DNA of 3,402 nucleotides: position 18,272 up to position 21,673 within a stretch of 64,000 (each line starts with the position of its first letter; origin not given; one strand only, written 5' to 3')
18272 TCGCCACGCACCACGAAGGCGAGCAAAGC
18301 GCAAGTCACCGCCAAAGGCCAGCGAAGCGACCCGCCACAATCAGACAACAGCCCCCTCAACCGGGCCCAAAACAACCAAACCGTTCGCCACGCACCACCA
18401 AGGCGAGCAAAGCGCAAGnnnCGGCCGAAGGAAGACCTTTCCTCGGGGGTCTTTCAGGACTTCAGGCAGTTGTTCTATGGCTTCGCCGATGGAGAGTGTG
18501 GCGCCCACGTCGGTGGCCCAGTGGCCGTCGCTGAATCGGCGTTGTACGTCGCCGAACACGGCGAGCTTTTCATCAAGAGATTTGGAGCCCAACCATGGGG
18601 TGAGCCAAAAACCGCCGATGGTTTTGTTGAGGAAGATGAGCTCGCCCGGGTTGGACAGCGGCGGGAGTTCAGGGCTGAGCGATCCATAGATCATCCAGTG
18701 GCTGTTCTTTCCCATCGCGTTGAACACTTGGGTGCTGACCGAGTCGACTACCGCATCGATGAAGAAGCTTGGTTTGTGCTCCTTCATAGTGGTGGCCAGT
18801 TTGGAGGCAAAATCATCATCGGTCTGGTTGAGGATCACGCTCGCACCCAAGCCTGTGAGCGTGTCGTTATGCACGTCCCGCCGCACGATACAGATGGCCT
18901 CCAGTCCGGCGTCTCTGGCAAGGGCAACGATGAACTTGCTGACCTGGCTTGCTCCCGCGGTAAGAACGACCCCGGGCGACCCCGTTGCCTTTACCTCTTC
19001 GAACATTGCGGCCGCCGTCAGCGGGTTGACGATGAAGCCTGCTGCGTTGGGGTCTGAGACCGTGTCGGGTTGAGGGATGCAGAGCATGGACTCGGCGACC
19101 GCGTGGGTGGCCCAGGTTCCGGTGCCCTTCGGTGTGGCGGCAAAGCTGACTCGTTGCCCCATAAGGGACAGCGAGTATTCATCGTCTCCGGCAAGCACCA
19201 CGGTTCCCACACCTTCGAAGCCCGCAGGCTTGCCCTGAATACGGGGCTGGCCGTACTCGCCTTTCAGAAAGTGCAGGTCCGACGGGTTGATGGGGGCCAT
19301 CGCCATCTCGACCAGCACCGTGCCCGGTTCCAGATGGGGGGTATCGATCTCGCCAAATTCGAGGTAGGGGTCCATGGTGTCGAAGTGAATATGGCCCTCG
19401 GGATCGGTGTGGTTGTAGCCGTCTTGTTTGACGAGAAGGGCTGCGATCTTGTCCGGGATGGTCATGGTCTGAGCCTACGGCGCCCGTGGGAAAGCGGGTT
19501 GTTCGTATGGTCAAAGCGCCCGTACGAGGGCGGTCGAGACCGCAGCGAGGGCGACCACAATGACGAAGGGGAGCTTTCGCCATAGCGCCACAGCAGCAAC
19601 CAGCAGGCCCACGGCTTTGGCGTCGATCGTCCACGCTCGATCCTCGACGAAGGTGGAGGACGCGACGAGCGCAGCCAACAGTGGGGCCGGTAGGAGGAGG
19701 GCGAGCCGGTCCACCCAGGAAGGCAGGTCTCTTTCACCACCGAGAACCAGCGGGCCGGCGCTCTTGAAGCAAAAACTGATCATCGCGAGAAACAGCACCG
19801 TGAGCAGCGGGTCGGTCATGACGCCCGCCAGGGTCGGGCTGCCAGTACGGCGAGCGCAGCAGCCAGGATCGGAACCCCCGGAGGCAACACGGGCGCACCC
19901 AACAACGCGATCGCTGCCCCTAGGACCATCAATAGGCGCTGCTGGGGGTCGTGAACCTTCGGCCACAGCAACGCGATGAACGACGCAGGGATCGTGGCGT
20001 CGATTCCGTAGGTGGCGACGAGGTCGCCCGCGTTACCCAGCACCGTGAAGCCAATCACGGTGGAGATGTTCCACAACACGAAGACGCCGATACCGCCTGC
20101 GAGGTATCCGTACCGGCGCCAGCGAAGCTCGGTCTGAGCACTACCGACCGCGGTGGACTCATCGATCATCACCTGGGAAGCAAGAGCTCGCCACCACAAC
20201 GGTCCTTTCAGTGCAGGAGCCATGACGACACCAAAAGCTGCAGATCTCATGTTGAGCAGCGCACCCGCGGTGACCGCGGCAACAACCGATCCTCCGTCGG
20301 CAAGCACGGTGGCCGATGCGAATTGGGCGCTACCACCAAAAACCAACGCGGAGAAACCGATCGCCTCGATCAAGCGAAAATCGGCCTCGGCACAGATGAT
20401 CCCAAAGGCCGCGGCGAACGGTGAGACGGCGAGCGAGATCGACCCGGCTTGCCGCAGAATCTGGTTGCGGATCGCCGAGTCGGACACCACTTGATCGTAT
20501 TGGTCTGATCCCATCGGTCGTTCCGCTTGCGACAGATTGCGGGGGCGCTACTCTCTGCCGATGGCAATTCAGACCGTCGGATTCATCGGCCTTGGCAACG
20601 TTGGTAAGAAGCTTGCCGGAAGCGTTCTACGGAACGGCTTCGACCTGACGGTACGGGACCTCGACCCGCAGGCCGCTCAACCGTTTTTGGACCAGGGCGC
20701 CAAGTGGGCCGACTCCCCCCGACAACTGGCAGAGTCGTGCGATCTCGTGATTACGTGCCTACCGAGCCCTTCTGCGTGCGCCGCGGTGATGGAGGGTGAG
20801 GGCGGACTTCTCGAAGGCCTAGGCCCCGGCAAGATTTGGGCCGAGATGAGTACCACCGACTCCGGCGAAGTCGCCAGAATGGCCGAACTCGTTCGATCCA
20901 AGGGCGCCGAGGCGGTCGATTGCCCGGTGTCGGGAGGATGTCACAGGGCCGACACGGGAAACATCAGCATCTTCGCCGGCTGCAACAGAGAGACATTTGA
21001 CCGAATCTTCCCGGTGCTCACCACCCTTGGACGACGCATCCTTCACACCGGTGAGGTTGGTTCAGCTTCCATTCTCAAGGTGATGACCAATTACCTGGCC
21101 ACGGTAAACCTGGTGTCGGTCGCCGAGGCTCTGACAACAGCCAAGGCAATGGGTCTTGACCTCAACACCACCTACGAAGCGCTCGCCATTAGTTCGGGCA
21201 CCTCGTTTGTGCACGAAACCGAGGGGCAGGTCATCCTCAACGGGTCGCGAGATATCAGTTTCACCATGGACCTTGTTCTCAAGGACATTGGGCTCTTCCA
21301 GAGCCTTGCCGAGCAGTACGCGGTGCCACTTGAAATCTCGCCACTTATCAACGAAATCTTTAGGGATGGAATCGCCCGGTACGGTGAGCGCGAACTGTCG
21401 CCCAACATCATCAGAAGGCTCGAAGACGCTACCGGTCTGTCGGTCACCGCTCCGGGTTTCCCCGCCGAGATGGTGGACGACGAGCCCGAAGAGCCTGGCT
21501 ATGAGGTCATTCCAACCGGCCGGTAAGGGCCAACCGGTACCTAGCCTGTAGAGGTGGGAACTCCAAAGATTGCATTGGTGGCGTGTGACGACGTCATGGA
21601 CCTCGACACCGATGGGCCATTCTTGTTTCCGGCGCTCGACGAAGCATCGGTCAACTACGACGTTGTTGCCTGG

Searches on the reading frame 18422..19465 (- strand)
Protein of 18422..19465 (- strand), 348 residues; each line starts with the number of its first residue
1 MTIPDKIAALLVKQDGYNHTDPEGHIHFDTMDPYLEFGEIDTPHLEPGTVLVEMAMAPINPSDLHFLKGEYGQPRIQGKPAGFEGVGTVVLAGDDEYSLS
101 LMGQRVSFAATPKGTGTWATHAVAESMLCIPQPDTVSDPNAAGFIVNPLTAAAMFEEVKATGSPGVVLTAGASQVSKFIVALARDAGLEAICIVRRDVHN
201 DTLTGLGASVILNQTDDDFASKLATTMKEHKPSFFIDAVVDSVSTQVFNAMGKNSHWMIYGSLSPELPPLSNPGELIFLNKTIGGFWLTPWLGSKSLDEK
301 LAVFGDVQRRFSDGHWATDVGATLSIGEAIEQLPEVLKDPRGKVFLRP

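Call 24: search_protein_families(library=pfam, proteins=[window:18422-19465:-], max_evalue=0.0001)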
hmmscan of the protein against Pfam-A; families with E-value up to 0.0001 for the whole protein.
window:18422-19465:- (348 aa): 2 families
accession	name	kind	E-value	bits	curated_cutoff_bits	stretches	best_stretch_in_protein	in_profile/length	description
PF08240.17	ADH_N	-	4.6e-08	33.7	23.5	1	47-133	2-103/104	Alcohol dehydrogenase GroES-like domain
PF00107.32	ADH_zinc_N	-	1.8e-07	31.6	31.8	1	177-289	4-115/129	Zinc-binding dehydrogenase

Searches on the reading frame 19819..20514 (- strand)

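Call 24: search_protein_families(library=pfam, proteins=[window:19819-20514:-], max_evalue=0.0001)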
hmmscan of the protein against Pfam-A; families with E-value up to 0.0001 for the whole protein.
window:19819-20514:- (232 aa): 1 family
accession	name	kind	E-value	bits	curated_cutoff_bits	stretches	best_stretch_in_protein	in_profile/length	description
PF03591.19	AzlC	-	5e-27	95.4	32.1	1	26-158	2-133/137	AzlC protein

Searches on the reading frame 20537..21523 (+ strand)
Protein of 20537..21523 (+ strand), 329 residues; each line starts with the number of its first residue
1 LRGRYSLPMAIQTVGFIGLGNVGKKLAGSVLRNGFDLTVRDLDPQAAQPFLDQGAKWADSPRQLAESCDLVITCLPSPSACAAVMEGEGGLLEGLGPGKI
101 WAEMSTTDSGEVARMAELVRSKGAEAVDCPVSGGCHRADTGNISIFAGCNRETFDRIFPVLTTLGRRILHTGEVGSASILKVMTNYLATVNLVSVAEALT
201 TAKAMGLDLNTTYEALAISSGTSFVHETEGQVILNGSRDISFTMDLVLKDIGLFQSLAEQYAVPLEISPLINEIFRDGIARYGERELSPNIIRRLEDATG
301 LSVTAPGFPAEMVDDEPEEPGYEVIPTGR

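Call 24: search_protein_families(library=pfam, proteins=[window:20537-21523:+], max_evalue=0.0001)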
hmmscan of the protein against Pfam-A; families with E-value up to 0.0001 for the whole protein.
window:20537-21523:+ (329 aa): 4 families
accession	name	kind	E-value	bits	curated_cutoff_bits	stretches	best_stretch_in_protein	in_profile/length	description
PF03446.21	NAD_binding_2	-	5.2e-42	144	21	1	13-172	1-161/161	NAD binding domain of 6-phosphogluconate dehydrogenase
PF14833.11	NAD_binding_11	-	1.4e-21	77.4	30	1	175-286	1-113/122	NAD-binding of NADP-dependent 3-hydroxyisobutyrate dehydrogenase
PF03807.23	F420_oxidored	-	3.5e-06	28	21.6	1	13-80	1-72/94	NADP oxidoreductase coenzyme F420-dependent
PF02826.25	2-Hacid_dh_C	-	6.5e-06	26.1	25.1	1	10-77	35-101/178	D-isomer specific 2-hydroxyacid dehydrogenase, NAD binding domain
